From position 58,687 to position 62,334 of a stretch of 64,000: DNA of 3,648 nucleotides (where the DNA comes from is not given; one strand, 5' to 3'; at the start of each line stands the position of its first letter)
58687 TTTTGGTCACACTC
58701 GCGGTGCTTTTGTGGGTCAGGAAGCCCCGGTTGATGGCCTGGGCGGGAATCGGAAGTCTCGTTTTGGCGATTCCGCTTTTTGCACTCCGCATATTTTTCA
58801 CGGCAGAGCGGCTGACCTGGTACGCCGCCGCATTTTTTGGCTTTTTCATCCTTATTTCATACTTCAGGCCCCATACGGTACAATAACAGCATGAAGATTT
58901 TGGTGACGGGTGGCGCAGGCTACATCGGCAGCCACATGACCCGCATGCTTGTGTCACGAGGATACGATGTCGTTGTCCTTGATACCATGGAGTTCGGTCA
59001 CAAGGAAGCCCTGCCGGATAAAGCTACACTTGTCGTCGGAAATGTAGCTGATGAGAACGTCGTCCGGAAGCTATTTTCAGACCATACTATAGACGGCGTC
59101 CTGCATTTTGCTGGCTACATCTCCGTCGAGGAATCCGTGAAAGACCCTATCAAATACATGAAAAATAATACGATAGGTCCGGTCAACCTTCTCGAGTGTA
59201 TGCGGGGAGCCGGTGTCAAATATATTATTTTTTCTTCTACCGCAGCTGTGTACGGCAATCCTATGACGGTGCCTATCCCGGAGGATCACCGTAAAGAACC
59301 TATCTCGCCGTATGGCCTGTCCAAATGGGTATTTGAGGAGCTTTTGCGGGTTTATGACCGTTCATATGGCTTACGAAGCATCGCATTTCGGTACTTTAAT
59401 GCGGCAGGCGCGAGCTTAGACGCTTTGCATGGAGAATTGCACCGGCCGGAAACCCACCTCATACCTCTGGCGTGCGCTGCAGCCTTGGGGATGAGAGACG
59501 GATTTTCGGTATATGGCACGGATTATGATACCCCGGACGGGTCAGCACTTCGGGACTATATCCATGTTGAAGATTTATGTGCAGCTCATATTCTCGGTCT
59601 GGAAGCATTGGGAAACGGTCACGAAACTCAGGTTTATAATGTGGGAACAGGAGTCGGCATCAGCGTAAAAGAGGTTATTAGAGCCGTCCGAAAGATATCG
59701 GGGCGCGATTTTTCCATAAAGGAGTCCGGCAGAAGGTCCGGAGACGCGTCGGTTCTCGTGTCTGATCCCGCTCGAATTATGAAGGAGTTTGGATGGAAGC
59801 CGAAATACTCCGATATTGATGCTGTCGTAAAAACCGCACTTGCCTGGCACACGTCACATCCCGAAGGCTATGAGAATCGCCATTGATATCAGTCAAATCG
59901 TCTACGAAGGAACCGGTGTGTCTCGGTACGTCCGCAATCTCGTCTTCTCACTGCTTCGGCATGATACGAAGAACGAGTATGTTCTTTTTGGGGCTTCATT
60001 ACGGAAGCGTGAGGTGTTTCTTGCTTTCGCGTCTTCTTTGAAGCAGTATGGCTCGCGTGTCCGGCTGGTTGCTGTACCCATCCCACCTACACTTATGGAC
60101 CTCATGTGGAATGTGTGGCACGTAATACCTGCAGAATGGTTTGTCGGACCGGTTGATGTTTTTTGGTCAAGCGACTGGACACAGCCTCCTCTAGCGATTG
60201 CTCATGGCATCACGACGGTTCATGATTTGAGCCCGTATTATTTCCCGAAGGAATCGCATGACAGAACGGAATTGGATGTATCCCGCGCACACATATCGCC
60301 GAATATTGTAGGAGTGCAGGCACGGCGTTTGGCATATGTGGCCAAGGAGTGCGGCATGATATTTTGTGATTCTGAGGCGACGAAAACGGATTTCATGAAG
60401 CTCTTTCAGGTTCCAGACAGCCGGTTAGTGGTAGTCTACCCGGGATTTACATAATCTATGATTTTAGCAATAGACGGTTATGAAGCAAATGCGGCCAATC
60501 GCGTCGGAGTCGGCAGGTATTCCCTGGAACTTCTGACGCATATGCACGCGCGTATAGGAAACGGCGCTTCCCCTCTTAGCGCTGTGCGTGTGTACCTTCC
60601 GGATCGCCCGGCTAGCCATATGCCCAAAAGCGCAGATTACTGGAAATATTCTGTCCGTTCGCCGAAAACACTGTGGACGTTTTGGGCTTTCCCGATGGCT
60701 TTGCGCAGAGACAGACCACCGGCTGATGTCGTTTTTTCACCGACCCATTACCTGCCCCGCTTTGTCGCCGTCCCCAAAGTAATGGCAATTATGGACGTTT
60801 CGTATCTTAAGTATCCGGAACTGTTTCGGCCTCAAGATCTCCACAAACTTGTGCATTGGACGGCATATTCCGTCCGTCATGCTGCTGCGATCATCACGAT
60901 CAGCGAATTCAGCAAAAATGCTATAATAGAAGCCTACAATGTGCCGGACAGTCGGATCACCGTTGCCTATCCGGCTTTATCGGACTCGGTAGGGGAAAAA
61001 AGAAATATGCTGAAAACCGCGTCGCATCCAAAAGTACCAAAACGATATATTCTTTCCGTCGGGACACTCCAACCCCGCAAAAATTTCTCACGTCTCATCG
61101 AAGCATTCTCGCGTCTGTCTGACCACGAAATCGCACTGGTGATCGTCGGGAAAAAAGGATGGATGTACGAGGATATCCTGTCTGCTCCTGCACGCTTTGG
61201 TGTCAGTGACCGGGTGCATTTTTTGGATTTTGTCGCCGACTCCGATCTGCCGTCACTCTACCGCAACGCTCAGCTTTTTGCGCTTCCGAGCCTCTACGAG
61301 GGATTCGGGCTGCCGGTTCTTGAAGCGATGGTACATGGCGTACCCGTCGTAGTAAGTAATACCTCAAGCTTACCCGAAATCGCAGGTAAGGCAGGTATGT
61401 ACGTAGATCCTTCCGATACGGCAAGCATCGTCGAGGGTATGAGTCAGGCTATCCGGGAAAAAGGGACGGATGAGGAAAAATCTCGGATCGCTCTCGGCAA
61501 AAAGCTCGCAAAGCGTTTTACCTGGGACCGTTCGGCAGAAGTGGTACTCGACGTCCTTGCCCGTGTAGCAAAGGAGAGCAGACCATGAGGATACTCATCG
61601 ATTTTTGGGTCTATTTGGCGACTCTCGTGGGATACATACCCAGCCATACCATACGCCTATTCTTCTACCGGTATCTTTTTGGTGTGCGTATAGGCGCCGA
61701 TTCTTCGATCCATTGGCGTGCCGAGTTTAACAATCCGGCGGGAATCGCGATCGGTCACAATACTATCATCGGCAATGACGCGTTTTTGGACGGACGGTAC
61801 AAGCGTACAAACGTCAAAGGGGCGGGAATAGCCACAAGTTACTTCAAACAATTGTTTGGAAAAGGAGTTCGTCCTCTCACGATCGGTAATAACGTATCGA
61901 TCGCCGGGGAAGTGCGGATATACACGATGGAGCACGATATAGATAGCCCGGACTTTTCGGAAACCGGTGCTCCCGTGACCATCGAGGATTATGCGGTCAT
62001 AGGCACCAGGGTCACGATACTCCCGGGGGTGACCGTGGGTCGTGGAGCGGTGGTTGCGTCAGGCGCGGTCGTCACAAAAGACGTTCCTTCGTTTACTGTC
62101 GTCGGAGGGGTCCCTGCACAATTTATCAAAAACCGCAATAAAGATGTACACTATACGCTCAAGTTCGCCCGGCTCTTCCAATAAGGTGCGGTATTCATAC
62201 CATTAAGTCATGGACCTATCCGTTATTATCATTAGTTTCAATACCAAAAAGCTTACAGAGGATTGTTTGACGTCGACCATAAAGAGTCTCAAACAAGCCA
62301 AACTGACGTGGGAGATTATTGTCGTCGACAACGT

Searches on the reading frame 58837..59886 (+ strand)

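Call 5: search_protein_families(library=pfam, proteins=[window:58837-59886:+], max_evalue=0.01)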
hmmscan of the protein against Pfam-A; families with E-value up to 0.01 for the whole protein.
window:58837-59886:+ (349 aa): 11 families
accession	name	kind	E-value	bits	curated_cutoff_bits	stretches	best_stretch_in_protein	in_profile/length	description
PF01370.27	Epimerase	-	5.7e-57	193.3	20.9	1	21-270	1-240/240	NAD dependent epimerase/dehydratase family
PF16363.11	GDP_Man_Dehyd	-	7.3e-54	183.9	27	1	22-325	1-324/332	GDP-mannose 4,6 dehydratase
PF04321.23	RmlD_sub_bind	-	2.1e-15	57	27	1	19-172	1-138/287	RmlD substrate binding domain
PF01073.25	3Beta_HSD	-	7.6e-15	55.1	22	1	22-150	1-132/280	3-beta hydroxysteroid dehydrogenase/isomerase family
PF02719.21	Polysacc_synt_2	-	1.1e-14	54.8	20.2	1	21-188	1-170/293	Polysaccharide biosynthesis protein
PF07993.18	NAD_binding_4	-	1.2e-07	31.6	20.1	1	61-191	61-209/258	Male sterility protein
PF13460.12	NAD_binding_10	-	7.4e-07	29.6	27.2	1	25-141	1-104/184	NAD(P)H-binding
PF05368.20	NmrA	-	3.4e-06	27.3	27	1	19-135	3-107/298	NmrA-like family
PF08659.16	KR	-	8.6e-06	26.2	22.6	1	21-143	3-145/180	KR domain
PF00106.31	adh_short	-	0.00011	22.2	26.6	1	21-118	3-115/195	short chain dehydrogenase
PF02254.24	TrkA_N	-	0.0036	18.1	23.8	1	26-79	5-58/116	TrkA-N domain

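Call 42: search_protein_families(library=ncbifam, proteins=[window:58837-59886:+], max_evalue=1e-10)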
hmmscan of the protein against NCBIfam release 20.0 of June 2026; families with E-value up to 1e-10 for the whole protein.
window:58837-59886:+ (349 aa): 14 families
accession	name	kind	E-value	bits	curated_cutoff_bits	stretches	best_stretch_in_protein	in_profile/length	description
TIGR01179.1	galE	equivalog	2.1e-121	404.8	262.3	1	20-344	1-331/332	UDP-glucose 4-epimerase GalE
NF007956.0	PRK10675.1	subfamily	5.6e-74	249.3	394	1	19-346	1-337/338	UDP-glucose 4-epimerase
TIGR01181.1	dTDP_gluc_dehyt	equivalog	4.4e-45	154.2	365.1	1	20-342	1-315/321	dTDP-glucose 4,6-dehydratase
TIGR04180.1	EDH_00030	hypoth_equivalog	3.7e-36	124.7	475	1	21-191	1-177/297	NAD-dependent 4,6-dehydratase LegB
TIGR02197.1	heptose_epim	equivalog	1.5e-31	109.8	274.6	1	21-292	1-264/316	ADP-glyceromanno-heptose 6-epimerase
NF011728.1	PRK15181.1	equivalog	2.3e-24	86.1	760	1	20-338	17-337/348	Vi polysaccharide biosynthesis UDP-N-acetylglucosaminuronic acid C-4 epimerase TviC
NF007490.0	PRK10084.1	subfamily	2.1e-22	79.6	649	1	19-123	1-112/361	dTDP-glucose 4,6-dehydratase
NF007582.0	PRK10217.1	equivalog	1.1e-19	70.8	698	1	20-284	3-266/355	dTDP-glucose 4,6-dehydratase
NF043036.1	ErythonDh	equivalog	6.5e-19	68.3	325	1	19-175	1-165/321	D-erythronate dehydrogenase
TIGR03466.1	HpnA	hypoth_equivalog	2.2e-16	59.7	367.65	1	19-171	1-153/327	hopanoid-associated sugar epimerase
TIGR02622.1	CDP_4_6_dhtase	equivalog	2.7e-16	59.6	278.45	1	18-177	4-172/352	CDP-glucose 4,6-dehydratase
NF008360.0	PRK11150.1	equivalog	5.3e-16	58.7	452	1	21-287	2-253/310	ADP-glyceromanno-heptose 6-epimerase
NF042422.1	oxyalk_red_OleD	equivalog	6.5e-16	58.6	580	1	19-141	1-116/329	2-alkyl-3-oxoalkanoate reductase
NF047922.1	GDPFucSynFcl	equivalog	6e-15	55.5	500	1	19-339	3-302/308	GDP-L-fucose synthase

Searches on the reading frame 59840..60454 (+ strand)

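Call 9: search_protein_families(library=pfam, proteins=[window:59840-60454:+], max_evalue=0.001)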
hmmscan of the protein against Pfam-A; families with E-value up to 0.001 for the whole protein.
window:59840-60454:+ (204 aa): 1 family
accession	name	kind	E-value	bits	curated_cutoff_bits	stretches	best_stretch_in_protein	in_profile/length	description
PF13439.12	Glyco_transf_4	-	7e-07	29.9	28.5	1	26-202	3-165/170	Glycosyltransferase Family 4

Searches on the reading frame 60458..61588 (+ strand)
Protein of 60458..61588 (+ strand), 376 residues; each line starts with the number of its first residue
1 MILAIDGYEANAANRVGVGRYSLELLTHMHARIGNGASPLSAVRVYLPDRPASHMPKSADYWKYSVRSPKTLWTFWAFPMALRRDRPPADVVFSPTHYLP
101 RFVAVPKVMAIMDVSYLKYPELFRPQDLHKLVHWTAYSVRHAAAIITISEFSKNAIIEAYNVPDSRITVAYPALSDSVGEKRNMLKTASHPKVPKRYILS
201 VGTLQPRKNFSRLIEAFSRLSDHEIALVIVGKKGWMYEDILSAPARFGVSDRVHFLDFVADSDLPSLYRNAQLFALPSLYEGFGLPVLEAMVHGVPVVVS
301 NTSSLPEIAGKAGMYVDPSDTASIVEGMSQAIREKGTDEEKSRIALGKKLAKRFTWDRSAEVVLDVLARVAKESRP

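Call 5: search_protein_families(library=pfam, proteins=[window:60458-61588:+], max_evalue=0.01)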
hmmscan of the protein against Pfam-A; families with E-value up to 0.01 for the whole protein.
window:60458-61588:+ (376 aa): 6 families
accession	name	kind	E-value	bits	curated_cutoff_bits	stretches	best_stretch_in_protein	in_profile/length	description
PF00534.26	Glycos_transf_1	-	3.2e-34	118.4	26.4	1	192-339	12-160/172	Glycosyl transferases group 1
PF13692.12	Glyco_trans_1_4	-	1.4e-30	106.8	27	1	196-332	2-140/142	Glycosyl transferases group 1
PF20706.3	GT4-conflict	-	3.3e-13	49.8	26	1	194-361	196-383/385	Family 4 Glycosyltransferase in conflict systems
PF13439.12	Glyco_transf_4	-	1.1e-06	29.3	28.5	1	17-173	3-165/170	Glycosyltransferase Family 4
PF13524.12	Glyco_trans_1_2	-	0.00059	20.2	25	1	211-361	3-140/144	Glycosyl transferase-like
PF13579.12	Glyco_trans_4_4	-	0.00069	20.4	29.7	1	65-170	53-155/158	Glycosyl transferase 4-like domain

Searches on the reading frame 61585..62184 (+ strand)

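Call 9: search_protein_families(library=pfam, proteins=[window:61585-62184:+], max_evalue=0.001)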
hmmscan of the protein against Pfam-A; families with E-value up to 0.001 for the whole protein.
window:61585-62184:+ (199 aa): 3 families
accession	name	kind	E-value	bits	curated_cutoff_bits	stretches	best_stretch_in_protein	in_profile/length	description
PF00132.30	Hexapep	-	1.8e-12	46.8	27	1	131-165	2-36/36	Bacterial transferase hexapeptide (six repeats)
PF14602.12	Hexapep_2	-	6.2e-10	39.1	27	1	130-165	1-34/34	Hexapeptide repeat of succinyl-transferase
PF25084.1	LbH_EIF2B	-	0.00036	21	54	0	128-167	65-103/105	EIF2B subunit epsilon LbH domain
